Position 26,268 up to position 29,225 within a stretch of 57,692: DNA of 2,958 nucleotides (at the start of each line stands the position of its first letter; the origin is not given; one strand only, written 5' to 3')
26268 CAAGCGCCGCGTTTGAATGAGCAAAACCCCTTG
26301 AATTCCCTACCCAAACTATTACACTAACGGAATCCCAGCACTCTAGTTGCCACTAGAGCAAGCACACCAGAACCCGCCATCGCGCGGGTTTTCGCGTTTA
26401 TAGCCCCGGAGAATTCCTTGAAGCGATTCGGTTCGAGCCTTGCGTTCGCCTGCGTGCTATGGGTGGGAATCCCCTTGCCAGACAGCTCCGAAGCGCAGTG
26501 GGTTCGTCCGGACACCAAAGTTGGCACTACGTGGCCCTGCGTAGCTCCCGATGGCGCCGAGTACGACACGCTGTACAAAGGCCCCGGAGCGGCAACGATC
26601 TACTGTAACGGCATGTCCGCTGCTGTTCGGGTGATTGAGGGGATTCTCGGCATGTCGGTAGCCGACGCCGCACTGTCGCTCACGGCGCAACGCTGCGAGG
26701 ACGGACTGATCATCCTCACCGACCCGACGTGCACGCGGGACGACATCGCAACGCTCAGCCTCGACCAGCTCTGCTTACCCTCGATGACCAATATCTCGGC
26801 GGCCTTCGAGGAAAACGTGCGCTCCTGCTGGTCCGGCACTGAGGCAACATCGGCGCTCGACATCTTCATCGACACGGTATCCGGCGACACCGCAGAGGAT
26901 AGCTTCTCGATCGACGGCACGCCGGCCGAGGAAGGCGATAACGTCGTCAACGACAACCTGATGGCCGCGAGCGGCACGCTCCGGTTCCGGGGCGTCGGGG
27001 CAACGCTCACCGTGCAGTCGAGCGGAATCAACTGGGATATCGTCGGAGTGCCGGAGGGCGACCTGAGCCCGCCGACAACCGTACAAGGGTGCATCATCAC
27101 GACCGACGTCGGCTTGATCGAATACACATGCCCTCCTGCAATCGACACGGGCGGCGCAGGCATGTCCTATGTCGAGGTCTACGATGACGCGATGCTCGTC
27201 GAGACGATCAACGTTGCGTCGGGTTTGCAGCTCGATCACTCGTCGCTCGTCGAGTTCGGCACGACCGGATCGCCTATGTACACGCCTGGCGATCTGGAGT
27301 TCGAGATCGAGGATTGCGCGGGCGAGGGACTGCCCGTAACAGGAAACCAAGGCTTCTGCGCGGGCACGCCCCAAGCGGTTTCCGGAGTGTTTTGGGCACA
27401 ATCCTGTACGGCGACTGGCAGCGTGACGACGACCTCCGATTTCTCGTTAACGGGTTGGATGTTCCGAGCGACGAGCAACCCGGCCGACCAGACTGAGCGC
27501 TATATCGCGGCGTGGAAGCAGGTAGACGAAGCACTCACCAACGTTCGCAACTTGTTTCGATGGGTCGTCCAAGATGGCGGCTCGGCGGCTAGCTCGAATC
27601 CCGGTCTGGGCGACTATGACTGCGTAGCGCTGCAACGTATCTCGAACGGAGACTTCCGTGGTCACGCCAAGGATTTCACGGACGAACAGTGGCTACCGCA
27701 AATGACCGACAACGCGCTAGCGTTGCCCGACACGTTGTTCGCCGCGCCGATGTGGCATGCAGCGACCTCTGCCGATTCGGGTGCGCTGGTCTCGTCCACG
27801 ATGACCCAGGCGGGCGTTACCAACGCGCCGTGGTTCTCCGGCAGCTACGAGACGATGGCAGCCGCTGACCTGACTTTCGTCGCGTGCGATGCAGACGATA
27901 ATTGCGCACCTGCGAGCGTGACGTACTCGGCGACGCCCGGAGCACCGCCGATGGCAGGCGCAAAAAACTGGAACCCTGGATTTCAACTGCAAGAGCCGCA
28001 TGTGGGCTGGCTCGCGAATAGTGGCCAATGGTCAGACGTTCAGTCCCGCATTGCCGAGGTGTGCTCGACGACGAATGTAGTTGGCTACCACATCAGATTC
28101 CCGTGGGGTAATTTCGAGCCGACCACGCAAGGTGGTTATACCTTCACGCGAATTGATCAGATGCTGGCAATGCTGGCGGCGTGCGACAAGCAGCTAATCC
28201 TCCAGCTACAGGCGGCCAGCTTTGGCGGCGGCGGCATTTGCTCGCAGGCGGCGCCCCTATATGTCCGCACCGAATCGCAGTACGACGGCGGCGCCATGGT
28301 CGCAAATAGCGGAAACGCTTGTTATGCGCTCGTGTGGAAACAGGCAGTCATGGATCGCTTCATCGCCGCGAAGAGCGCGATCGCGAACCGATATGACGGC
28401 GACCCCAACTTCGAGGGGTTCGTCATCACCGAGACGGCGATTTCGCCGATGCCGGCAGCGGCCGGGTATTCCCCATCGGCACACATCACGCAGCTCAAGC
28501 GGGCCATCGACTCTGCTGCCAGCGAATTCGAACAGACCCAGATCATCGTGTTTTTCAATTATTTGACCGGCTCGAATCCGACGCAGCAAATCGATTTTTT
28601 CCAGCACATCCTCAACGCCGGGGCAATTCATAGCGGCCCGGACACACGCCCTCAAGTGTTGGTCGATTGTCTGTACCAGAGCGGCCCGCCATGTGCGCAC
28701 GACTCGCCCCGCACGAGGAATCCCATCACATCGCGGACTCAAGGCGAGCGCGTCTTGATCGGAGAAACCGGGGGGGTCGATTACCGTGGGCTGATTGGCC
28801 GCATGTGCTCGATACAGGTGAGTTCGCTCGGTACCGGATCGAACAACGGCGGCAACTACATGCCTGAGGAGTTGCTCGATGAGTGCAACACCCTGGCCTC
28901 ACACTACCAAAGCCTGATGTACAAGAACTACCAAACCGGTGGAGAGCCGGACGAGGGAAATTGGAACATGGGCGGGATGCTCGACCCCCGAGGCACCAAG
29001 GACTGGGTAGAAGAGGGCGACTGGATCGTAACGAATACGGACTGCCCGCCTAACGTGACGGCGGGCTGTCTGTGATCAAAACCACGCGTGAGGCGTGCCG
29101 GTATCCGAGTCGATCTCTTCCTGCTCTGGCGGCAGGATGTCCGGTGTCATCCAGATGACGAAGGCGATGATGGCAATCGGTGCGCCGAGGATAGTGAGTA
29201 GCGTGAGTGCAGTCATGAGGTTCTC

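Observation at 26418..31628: Three Sec-signal, disulfide-rich proteins (885, 691 and 112 aa) as the first genes of the late transcript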

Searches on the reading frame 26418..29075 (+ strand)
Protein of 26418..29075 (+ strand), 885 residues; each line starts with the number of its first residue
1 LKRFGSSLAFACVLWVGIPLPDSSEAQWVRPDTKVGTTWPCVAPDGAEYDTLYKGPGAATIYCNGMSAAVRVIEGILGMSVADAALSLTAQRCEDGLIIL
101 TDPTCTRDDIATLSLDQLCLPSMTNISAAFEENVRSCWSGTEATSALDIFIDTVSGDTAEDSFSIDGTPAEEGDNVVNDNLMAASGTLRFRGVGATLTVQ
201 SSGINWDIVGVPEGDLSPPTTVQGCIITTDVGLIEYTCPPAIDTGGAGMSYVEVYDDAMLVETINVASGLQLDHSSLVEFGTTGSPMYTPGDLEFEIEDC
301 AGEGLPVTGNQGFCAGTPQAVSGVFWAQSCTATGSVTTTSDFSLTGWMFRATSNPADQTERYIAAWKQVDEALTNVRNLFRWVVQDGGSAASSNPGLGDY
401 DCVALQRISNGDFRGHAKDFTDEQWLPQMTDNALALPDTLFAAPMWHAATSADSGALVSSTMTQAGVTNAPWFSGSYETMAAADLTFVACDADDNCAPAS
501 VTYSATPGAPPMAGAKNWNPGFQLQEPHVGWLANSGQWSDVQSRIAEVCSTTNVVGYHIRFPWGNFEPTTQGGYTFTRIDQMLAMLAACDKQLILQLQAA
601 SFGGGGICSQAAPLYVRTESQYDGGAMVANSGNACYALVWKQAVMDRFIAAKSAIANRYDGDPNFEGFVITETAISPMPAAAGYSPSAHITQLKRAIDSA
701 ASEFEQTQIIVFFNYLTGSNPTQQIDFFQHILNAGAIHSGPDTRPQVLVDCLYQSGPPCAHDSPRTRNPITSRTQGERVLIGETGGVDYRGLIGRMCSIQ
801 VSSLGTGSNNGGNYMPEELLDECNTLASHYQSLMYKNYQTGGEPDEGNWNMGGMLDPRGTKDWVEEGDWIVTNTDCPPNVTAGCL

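Call 5: search_protein_families(library=pfam, proteins=[window:26418-29075:+], max_evalue=1)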
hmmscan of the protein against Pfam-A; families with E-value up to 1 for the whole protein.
window:26418-29075:+ (885 aa): 0 families

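Call 6: search_protein_families(library=phrogs, proteins=[window:26418-29075:+], max_evalue=0.1)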
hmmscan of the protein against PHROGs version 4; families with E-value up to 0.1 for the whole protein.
window:26418-29075:+ (885 aa): 0 families

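Call 7: search_solved_structures(query=window:26418-29075:+, max_evalue=1, show_alignments=2)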
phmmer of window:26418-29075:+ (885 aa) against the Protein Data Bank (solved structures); distinct sequences matched with E-value up to 1: 0.

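Call 9: search_dna_similar(query=window:26418-29075:+, collection=phages, mode=protein, max_evalue=0.001)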
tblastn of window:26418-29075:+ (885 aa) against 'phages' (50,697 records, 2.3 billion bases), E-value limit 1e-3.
No match.

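Call 10: find_homologous_proteins(query=window:26418-29075:+, max_evalue=0.001)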
Query window:26418-29075:+ (885 aa): 3 proteins with E <= 0.001 among 8000 candidates.
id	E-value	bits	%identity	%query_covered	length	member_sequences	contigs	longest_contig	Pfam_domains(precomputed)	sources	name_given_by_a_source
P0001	0.0e+0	1901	100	93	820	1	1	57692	-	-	-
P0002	3.9e-174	600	40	96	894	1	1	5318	-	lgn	-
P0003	5.5e-34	136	28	99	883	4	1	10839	-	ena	-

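Call 12: find_encoding_contigs(protein=P0002, flank=10000)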
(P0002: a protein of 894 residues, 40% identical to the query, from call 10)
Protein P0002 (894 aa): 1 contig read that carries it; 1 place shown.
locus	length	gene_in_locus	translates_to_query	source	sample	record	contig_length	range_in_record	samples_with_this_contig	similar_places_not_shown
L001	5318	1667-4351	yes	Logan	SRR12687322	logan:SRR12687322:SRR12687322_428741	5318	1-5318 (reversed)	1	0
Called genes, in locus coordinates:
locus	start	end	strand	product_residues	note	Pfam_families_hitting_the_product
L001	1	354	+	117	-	?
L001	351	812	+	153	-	-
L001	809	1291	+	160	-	-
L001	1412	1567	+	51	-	-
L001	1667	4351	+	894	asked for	-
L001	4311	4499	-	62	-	-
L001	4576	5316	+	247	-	?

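Call 13: find_encoding_contigs(protein=P0003, flank=10000)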
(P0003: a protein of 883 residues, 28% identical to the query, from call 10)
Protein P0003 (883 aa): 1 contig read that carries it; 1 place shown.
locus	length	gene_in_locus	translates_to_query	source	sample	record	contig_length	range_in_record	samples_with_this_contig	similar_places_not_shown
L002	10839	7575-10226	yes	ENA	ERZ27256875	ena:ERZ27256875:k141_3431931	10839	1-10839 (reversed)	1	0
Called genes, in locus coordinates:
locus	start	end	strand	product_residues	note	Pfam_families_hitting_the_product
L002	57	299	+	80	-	-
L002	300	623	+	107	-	PF13730:HTH_36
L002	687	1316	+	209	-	-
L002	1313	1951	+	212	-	PF01170:UPF0020 (faint), PF01555:N6_N4_Mtase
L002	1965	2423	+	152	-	PF13392:HNH_3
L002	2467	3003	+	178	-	PF07505:DUF5131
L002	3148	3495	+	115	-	-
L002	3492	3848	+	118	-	PF16786:RecA_dep_nuc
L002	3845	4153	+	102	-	-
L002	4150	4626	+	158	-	-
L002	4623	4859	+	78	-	-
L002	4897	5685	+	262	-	PF06319:MmcB-like (weak)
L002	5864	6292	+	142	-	-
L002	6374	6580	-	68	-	PF13560:HTH_31 (weak)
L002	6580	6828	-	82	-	-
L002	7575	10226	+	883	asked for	-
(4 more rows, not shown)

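Call 33: search_protein_representatives(alignment_id=A1)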
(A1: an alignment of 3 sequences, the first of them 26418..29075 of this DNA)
Query: 3 sequences, 881 profile positions. Proteins with E-value up to 0.001 (for the whole library): 1539; up to 1e-10: 983; up to 1e-30: 168. The best 150 are listed.
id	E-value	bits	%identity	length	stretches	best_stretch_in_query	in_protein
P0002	0.0e+00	1492.2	-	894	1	1-881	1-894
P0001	0.0e+00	1462.1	-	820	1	66-880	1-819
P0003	0.0e+00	1188.1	-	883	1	1-879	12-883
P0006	4.6e-108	379.1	-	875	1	1-881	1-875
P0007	5.5e-97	342.4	-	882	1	6-880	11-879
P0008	1.6e-81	291.3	-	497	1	378-879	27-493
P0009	4.0e-74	266.8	-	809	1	91-744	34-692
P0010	5.6e-68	246.5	-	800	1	87-880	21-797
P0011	5.8e-67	243.1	-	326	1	518-838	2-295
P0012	6.2e-65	236.4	-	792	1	75-744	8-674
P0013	1.8e-63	231.5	-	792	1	81-880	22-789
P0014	4.7e-63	230.1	-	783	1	75-880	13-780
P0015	1.5e-59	218.6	-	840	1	94-880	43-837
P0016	1.7e-59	218.4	-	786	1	73-880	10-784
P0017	2.8e-58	214.4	-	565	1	338-745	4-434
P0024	1.8e-54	201.8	-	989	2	509-837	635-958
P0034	4.0e-52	194.0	-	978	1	488-880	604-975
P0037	4.9e-51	190.4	-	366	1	509-834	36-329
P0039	2.0e-50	188.4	-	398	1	508-839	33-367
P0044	1.3e-47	179.0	-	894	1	1-745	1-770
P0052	8.8e-45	169.7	-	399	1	506-794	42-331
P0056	9.6e-44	166.3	-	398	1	516-847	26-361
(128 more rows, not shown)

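Call 35: search_protein_families(library=pfam, proteins=[P0006, P0007, P0009, P0010, P0013, P0024, P0034, P0037, P0039, P0056], max_evalue=0.1)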
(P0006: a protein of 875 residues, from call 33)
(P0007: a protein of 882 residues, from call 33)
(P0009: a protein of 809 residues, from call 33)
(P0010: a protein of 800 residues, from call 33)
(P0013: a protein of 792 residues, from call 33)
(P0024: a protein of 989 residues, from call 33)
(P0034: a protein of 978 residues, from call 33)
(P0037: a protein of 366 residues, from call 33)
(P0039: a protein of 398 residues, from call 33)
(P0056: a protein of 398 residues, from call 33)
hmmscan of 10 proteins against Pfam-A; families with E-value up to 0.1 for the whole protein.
P0006 (875 aa): 0 families

P0007 (882 aa): 0 families

P0009 (809 aa): 0 families

P0010 (800 aa): 1 family
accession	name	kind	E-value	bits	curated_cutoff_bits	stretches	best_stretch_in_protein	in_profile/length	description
PF07081.18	DUF1349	-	0.0081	16.3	32.4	1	274-374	57-155/179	Protein of unknown function (DUF1349)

P0013 (792 aa): 2 families
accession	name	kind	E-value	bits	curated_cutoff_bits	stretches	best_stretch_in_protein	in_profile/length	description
PF07081.18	DUF1349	-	2.1e-07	31.2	32.4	1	261-404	36-175/179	Protein of unknown function (DUF1349)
PF02449.21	Glyco_hydro_42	-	0.003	17.4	21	1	491-522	34-65/376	Beta-galactosidase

P0024 (989 aa): 1 family
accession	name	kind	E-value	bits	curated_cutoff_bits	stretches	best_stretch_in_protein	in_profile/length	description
PF25788.1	Ig_Rha78A_N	-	0.058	14.1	27.4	0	485-530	56-101/105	Rha78A-like, N-terminal immunoglobulin domain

P0034 (978 aa): 0 families

P0037 (366 aa): 0 families

P0039 (398 aa): 0 families

P0056 (398 aa): 1 family
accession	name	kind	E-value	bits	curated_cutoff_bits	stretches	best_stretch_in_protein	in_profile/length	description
PF25455.1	Beta-barrel_CAF17_C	-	0.012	15.7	25.7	1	126-201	12-68/70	CAF17, C-terminal beta-barrel domain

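Call 38: find_related_loci(query=A1, collection=viral_contigs, flank=10000)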
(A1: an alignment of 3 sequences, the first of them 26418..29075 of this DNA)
Query A1 (885 aa) in viral_contigs; peptide patterns used: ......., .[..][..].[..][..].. (x = any residue, [..] = any of these).
71 stretches matched a pattern; 1 encode a relative of the query (tblastn E <= 1e-3); 1 distinct loci.
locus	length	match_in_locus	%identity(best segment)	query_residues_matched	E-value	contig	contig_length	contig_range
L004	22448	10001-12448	28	1-801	3e-45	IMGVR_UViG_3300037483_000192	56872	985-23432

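Call 52: predict_structure(alignment_id=A3)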
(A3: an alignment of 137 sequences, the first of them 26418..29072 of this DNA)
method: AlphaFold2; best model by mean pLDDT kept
length: 885 residues; sequences in the alignment: 137
mean_pLDDT: 76.7   pTM: 0.65
mean pLDDT of the five models: 76.7, 76.4, 75.9, 74.5, 74.4
residues with pLDDT >= 90: 350; 70-90: 238; 50-70: 167; < 50: 130
segments of 3 or more residues with pLDDT < 50: 1-3, 12-25, 75-78, 82-92, 96-98, 100-102, 107-175, 763-770, 809-811
pLDDT, mean of each block of 10 residues (from residue 1): 49 44 55 81 80 73 65 50 45 51 47 33 37 41 42 41 38 50 70 57 70 76 92 93 86 97 92 65 60 67 54 74 93 69 89 86 91 83 89 72 91 89 80 83 80 67 91 94 96 92 89 90 78 68 92 93 93 95 96 95 80 96 90 90 98 98 96 89 95 98 97 95 98 96 68 52 46 88 94 91 66 74 76 60 69 76 83 87 92
secondary structure, 60 per line:
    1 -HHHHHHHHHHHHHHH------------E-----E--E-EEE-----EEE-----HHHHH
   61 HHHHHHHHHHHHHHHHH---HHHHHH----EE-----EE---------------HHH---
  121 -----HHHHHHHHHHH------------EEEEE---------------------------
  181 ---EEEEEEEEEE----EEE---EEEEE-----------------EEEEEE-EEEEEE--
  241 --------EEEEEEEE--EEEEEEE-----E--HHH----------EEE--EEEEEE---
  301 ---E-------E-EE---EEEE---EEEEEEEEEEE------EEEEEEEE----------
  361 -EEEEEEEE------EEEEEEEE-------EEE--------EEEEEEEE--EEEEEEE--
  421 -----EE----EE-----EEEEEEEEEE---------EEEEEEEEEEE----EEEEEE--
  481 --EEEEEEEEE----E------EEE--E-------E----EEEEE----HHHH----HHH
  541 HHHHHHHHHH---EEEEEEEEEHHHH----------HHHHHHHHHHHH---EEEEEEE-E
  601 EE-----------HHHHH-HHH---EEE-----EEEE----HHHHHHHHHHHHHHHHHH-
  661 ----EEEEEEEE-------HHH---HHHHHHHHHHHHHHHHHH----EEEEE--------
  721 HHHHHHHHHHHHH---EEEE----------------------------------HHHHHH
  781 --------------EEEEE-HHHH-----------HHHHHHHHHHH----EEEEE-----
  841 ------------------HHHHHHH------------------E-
elements in order (helices of 4 or more, strands of 3 or more residues): H2-16 E40-42 E48-50 H56-77 H81-86 H126-136 E149-153 E184-193 E198-200 E204-208 E226-231 E233-238 E249-256 E259-265 E287-289 E292-297 E319-322 E326-336 E343-350 E362-369 E376-383 E391-393 E402-409 E412-418 E439-448 E458-468 E473-478 E483-491 E503-505 E521-525 H530-533 H538-550 E554-562 H563-566 H577-588 E592-598 E600-602 H614-618 E626-628 E634-637 H642-659 E665-672 H686-703 E708-712 H721-733 E737-740 H775-780 E795-799 H801-804 H816-826 E831-835 H859-865

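Call 54: fold_search(model_id=the predicted structure, library=pdb)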
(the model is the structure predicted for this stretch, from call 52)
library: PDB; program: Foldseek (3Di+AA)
matches with E <= 10: 1525; with E <= 0.001: 347
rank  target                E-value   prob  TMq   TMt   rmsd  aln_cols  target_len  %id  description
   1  3w0k_B                1.8e-07  1.00  0.24  0.55   7.6       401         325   13  Crystal Structure of a glycoside hydrolase (released 2013-02-20)
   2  3w0k_A                3.2e-07  1.00  0.21  0.50   8.5       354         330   13  Crystal Structure of a glycoside hydrolase (released 2013-02-20)
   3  1itc_A                6.3e-07  1.00  0.25  0.39   8.7       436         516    9  Beta-Amylase from Bacillus cereus var. mycoides Complexed with Maltopentaose (released 2003-05-27)
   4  3voc                  7.3e-07  1.00  0.25  0.47   7.2       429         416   10  Crystal structure of the catalytic domain of beta-amylase from paenibacillus polymyxa (released 2013-02-20)
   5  2xff_A                7.7e-07  1.00  0.26  0.43   7.8       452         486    8  Crystal structure of Barley Beta-Amylase complexed with acarbose (released 2010-12-01)
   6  1vep_A                7.7e-07  1.00  0.25  0.40   7.7       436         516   11  Crystal Structure Analysis of Triple (T47M/Y164E/T328N)/maltose of Bacillus cereus Beta-Amylase at pH 6.5 (released 2005-05-24)
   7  7upv                  8.1e-07  1.00  0.26  0.49   8.7       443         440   10  Structure of maize BZR1-type beta-amylase provides new insights into its noncatalytic adaptation (released 2022-08-17)
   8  1b1y_A                8.6e-07  1.00  0.25  0.42   7.1       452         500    9  SEVENFOLD MUTANT OF BARLEY BETA-AMYLASE (released 1998-12-02)
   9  1ven                  8.6e-07  1.00  0.25  0.40   8.0       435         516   10  Crystal Structure Analysis of Y164E/maltose of Bacilus cereus Beta-amylase at pH 4.6 (released 2005-05-24)
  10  1veo_A                9.0e-07  1.00  0.25  0.41   8.1       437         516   10  Crystal Structure Analysis of Y164F/maltose of Bacillus cereus Beta-Amylase at pH 4.6 (released 2005-05-24)
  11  2xfr                  9.5e-07  1.00  0.25  0.43   7.6       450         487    8  Crystal structure of barley beta-amylase at atomic resolution (released 2010-12-01)
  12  6f9h                  1.8e-06  1.00  0.25  0.43   9.3       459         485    9  Crystal structure of Barley Beta-Amylase complexed with 4-S-alpha-D-glucopyranosyl-(1,4-dideoxy-4-thio-nojirimycin) (released 2019-01-30)
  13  1we5_C                1.9e-06  1.00  0.16  0.18  25.8       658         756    8  Crystal Structure of Alpha-Xylosidase from Escherichia coli (released 2005-02-15)
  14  7bob_C                2.3e-06  1.00  0.21  0.31   8.7       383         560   11  Exo-beta-1,4-mannosidase Op5Man5 from Opitutaceae bacterium strain TAV5 (released 2021-07-14)
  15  2oyk_A                3.0e-06  1.00  0.24  0.44   7.5       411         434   10  Endo-glycoceramidase II from Rhodococcus sp.: cellobiose-like isofagomine complex (released 2007-03-06)
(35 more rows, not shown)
